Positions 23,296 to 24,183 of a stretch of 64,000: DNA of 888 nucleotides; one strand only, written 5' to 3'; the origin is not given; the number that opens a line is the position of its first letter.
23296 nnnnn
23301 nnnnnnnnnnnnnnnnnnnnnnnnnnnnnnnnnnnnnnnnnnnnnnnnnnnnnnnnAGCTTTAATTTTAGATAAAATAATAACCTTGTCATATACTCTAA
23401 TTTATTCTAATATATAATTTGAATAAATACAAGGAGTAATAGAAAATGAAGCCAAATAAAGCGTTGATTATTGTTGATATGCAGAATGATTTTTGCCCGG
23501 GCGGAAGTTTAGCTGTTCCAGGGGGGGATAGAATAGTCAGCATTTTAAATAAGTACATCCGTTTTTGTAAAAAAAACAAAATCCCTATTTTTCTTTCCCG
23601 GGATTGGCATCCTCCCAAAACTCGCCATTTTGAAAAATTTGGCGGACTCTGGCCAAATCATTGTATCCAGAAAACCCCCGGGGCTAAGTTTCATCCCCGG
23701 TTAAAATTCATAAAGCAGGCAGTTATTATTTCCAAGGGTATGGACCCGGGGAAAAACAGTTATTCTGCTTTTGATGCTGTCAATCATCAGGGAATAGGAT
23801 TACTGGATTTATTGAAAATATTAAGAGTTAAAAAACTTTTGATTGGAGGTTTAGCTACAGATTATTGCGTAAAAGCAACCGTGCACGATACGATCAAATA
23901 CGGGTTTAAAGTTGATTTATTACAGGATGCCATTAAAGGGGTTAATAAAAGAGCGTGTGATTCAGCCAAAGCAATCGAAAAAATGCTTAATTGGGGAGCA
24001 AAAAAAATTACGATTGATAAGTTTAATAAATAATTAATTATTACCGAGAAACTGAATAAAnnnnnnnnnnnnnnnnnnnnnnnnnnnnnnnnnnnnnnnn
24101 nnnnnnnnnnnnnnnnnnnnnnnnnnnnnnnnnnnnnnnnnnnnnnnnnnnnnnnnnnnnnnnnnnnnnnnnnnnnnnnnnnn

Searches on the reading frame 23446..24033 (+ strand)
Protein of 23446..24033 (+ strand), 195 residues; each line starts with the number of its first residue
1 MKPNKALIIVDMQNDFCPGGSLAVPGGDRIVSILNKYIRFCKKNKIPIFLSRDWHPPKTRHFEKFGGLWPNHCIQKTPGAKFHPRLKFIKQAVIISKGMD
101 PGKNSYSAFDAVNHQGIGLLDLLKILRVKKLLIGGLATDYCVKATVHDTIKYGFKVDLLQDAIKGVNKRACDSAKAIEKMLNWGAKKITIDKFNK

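Call 25: search_protein_families(library=pfam, proteins=[window:23446-24033:+], max_evalue=0.001)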
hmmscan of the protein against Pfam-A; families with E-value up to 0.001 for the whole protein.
window:23446-24033:+ (195 aa): 1 family
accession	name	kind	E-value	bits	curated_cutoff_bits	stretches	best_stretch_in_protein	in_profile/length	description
PF00857.26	Isochorismatase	-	5.8e-29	101.8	27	1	6-189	2-172/175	Isochorismatase domain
